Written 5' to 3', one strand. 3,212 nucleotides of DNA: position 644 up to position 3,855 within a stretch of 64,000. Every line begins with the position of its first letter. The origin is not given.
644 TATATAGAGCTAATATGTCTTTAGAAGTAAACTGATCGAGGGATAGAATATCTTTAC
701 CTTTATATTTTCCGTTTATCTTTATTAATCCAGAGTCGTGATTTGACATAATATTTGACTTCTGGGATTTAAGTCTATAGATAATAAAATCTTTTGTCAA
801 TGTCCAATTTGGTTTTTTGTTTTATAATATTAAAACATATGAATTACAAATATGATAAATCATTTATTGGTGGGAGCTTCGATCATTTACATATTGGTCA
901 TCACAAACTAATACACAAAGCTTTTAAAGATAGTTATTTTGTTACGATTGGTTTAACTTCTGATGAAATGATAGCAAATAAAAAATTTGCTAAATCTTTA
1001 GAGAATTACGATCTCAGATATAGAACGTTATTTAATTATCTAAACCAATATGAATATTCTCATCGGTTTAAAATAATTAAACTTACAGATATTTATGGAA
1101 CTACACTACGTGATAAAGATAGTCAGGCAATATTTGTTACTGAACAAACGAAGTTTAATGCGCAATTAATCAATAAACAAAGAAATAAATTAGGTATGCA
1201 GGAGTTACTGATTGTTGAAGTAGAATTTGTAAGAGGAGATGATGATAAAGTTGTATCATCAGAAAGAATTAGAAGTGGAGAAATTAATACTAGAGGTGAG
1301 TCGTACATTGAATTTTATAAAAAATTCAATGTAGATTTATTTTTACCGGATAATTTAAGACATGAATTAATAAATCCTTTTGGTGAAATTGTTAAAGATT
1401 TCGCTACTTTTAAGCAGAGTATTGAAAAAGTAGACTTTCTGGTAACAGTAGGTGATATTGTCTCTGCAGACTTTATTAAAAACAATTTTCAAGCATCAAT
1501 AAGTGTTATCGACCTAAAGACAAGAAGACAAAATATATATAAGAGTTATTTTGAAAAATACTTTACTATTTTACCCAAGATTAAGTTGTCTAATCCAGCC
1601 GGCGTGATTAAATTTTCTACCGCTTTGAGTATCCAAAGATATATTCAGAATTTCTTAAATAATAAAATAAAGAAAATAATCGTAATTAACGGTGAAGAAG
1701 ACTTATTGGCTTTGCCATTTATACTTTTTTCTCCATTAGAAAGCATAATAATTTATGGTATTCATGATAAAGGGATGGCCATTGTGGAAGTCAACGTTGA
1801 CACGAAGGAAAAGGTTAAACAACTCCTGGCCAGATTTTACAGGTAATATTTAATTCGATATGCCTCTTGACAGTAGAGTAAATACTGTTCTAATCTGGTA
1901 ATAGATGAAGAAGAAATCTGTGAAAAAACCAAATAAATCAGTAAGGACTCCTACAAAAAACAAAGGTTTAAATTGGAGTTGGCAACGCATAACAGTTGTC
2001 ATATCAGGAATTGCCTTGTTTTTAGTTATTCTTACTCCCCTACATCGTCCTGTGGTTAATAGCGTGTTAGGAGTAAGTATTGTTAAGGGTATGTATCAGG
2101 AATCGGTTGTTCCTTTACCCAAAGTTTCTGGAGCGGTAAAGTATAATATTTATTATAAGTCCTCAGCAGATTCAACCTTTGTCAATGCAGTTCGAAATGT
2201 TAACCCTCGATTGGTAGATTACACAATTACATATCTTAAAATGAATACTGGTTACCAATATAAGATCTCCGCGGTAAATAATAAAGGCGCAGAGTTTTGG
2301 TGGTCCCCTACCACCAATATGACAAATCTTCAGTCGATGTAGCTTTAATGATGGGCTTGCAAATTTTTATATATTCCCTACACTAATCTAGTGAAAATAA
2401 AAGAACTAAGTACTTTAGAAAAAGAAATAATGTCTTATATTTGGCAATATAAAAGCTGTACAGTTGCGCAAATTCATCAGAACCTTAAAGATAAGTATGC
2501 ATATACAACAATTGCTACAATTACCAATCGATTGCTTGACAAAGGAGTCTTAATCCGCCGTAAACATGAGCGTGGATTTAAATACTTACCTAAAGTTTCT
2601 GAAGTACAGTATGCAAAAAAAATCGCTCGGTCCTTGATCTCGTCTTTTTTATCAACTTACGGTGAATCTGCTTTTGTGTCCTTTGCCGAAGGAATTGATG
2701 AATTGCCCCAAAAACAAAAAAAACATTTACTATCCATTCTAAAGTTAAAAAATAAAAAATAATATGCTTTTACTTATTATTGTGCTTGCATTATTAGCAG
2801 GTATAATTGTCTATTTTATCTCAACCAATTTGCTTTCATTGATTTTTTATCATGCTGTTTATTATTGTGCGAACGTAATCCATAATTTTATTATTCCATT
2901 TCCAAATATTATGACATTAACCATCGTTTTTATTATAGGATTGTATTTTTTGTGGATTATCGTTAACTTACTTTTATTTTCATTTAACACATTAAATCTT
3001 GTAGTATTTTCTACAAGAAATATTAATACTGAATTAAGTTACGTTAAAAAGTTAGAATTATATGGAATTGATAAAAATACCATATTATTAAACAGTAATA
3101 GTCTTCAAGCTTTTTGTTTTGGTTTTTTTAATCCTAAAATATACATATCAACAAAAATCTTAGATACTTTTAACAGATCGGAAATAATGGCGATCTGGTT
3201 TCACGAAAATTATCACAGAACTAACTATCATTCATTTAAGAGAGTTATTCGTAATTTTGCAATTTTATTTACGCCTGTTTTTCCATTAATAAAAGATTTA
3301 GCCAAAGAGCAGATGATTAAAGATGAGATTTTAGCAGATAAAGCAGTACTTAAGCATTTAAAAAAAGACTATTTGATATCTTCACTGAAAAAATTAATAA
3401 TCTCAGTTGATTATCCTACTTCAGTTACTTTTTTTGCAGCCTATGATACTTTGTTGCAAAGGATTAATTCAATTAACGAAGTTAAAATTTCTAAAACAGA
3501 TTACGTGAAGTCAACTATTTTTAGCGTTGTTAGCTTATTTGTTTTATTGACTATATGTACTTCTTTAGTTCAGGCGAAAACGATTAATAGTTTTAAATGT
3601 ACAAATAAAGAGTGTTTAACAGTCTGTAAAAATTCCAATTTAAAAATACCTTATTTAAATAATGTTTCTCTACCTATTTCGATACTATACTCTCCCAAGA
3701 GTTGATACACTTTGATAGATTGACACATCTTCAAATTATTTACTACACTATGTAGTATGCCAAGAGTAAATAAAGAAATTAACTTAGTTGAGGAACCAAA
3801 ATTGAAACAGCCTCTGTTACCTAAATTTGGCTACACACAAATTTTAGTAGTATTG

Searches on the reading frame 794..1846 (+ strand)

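Call 64: search_protein_families(library=pfam, proteins=[window:794-1846:+], max_evalue=0.001)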
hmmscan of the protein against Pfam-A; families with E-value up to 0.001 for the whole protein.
window:794-1846:+ (350 aa): 2 families
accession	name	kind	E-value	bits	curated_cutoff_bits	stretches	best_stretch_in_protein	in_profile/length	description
PF04019.17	DUF359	-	1.7e-26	92.7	25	1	223-348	1-125/126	Protein of unknown function (DUF359)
PF01467.32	CTP_transf_like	-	1.3e-10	42.1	21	1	25-161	2-132/133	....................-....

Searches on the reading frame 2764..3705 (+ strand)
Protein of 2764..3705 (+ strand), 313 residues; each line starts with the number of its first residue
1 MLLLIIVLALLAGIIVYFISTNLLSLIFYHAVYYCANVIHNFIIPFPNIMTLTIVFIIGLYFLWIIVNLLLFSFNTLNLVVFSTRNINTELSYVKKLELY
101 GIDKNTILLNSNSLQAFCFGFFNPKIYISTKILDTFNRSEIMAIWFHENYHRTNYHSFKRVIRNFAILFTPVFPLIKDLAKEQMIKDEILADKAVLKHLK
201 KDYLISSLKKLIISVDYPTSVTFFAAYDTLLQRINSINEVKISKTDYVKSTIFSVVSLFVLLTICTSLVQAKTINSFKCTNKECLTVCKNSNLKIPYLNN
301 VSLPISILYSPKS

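Call 64: search_protein_families(library=pfam, proteins=[window:2764-3705:+], max_evalue=0.001)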
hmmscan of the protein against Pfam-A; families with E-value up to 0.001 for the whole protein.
window:2764-3705:+ (313 aa): 2 families
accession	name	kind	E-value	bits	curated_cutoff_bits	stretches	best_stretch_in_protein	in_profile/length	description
PF05569.17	Peptidase_M56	-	1.7e-08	34.5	31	1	44-203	88-259/296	BlaR1 peptidase M56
PF01435.24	Peptidase_M48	-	3.1e-07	30.8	20.3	1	108-170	29-98/186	Peptidase family M48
